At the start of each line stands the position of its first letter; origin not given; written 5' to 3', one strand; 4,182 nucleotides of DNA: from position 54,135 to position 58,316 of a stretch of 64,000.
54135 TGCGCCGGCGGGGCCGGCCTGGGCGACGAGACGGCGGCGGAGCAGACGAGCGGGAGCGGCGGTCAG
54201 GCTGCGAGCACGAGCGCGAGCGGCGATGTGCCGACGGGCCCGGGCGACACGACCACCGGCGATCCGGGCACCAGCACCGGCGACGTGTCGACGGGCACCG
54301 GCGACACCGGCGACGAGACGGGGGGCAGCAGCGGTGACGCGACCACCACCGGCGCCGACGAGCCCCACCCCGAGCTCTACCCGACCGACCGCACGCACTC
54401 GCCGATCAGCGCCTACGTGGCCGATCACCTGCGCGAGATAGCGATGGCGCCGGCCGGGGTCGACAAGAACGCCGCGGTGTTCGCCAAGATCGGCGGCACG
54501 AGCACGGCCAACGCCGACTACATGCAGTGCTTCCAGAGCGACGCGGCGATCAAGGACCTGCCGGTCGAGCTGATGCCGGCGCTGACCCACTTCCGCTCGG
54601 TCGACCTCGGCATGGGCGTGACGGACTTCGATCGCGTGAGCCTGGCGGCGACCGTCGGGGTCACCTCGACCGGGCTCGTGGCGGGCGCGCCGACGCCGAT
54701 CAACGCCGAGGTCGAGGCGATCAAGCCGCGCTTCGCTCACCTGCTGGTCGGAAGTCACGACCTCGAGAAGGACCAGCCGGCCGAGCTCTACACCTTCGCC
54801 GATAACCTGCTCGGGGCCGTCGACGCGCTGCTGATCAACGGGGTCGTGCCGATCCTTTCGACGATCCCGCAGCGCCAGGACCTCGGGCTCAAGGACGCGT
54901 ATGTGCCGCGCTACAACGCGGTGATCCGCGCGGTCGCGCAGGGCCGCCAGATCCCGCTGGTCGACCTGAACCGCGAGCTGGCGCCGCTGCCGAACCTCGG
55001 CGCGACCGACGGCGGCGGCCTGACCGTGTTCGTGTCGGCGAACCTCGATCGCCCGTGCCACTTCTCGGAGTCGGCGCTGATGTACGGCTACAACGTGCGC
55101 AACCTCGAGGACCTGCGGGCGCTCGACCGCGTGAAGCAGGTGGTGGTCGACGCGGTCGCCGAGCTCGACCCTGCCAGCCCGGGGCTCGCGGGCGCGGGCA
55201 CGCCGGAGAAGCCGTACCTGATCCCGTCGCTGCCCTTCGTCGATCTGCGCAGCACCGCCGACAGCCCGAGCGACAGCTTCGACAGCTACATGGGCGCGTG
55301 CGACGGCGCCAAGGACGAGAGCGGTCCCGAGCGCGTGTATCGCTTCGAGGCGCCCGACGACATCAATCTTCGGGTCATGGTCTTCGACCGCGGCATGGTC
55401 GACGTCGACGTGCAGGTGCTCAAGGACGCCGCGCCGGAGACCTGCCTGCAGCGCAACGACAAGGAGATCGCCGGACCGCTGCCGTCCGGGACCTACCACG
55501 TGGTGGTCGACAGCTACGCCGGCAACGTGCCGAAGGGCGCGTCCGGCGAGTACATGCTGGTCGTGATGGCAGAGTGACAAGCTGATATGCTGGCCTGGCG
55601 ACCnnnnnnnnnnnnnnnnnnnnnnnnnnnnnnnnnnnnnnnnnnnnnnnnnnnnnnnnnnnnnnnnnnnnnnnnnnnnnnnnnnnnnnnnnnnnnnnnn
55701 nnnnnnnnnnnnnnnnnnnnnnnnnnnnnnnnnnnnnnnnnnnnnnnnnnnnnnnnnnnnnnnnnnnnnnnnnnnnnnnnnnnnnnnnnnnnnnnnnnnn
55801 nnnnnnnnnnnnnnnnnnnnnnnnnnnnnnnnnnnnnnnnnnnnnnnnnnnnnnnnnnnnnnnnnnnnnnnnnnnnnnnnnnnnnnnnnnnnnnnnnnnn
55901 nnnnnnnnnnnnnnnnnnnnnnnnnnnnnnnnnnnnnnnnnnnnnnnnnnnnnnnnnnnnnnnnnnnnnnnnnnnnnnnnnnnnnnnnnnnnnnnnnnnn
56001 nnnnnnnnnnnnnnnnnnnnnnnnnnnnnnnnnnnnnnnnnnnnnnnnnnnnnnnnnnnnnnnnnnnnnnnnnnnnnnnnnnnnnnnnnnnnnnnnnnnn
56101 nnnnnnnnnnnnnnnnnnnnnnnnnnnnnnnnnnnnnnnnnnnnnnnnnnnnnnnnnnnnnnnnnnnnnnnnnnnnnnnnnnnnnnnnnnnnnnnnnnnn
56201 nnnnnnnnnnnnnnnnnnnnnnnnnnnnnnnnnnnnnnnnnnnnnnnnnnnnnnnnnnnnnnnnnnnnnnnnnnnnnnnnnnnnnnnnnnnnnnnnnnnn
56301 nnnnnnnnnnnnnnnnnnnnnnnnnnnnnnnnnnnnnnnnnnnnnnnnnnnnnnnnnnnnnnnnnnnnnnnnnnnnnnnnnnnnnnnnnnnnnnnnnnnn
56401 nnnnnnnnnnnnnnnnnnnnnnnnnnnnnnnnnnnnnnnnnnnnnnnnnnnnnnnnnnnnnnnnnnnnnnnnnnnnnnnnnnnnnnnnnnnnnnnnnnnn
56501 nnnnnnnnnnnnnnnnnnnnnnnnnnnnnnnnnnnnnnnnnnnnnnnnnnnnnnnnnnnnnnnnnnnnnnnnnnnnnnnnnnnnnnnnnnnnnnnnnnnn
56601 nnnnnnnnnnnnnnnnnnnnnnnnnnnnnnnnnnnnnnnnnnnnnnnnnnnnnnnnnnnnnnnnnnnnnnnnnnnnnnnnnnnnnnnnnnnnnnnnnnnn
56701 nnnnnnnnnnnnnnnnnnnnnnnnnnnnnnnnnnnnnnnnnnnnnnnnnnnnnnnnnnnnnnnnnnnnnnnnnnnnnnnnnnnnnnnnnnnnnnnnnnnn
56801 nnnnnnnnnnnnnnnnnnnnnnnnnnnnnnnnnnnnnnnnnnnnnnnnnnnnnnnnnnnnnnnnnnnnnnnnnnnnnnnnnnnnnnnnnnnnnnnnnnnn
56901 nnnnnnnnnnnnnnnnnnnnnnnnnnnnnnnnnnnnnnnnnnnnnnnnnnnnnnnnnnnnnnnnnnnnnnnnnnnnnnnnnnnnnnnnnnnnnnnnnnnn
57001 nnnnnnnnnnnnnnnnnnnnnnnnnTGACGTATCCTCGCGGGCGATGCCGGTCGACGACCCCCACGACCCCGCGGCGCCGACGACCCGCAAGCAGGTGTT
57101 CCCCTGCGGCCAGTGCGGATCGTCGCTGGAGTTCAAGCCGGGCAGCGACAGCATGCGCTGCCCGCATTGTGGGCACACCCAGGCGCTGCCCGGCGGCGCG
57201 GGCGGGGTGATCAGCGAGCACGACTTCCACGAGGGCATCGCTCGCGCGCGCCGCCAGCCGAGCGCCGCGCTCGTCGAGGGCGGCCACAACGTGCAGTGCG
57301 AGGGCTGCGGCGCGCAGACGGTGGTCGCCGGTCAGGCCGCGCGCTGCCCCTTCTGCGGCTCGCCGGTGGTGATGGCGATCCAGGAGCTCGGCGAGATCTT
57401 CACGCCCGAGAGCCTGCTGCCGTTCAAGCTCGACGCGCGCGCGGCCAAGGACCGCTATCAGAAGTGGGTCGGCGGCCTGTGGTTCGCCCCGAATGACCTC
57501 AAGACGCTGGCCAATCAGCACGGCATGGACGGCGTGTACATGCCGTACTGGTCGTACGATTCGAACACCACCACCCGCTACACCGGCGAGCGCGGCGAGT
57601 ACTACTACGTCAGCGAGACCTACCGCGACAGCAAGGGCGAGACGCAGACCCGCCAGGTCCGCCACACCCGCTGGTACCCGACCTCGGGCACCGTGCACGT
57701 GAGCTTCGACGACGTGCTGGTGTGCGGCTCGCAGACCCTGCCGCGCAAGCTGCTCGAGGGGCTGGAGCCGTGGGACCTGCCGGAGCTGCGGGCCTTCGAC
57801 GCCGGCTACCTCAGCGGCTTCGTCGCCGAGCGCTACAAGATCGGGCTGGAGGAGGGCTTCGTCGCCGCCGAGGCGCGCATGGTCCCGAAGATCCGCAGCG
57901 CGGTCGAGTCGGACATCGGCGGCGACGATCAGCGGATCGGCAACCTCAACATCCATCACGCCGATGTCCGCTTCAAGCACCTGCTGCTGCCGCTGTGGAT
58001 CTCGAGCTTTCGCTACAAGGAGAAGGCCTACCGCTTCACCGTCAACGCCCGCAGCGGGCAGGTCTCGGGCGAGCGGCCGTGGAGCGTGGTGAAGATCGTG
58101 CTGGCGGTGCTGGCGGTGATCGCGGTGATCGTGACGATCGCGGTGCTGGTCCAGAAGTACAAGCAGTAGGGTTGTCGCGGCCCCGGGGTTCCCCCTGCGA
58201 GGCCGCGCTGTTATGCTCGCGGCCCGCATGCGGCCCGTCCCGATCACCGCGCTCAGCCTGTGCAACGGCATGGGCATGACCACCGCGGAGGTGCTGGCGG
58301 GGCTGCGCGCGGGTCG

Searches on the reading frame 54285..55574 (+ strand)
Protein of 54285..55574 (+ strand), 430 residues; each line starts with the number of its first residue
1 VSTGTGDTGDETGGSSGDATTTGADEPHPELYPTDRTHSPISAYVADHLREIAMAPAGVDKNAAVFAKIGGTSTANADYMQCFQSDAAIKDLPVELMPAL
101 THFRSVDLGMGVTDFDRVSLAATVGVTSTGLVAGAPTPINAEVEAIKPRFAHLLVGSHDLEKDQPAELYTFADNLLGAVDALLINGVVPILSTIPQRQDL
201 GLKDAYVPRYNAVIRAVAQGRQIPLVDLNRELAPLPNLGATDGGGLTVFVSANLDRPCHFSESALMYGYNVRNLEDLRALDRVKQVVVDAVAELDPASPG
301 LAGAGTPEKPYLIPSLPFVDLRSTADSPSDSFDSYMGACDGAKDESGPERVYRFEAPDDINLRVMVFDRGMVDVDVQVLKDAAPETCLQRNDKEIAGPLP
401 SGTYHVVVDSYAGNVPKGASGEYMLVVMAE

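Call 83: search_protein_families(library=pfam, proteins=[window:54285-55574:+], max_evalue=0.0001)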
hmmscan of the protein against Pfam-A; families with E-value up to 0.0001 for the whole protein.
window:54285-55574:+ (430 aa): 1 family
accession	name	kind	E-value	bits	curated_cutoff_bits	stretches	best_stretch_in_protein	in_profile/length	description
PF13472.12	Lipase_GDSL_2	-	4.7e-07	30.9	32.9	1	122-236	40-157/178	GDSL-like Lipase/Acylhydrolase family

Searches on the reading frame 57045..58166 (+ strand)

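Call 83: search_protein_families(library=pfam, proteins=[window:57045-58166:+], max_evalue=0.0001)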
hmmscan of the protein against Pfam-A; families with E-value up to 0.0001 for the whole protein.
window:57045-58166:+ (374 aa): 3 families
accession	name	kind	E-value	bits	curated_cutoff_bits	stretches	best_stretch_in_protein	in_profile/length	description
PF13920.12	zf-C3HC4_3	-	1e-05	25.7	27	0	70-108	11-46/49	Zinc finger, C3HC4 type (RING finger)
PF01155.25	HypA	-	2.1e-05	24.9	28.9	0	16-46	68-96/112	Hydrogenase/urease nickel incorporation, metallochaperone, hypA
PF09297.16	Zn_ribbon_NUD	-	8.5e-05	22.6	24.8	0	21-45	6-30/32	NADH pyrophosphatase zinc ribbon domain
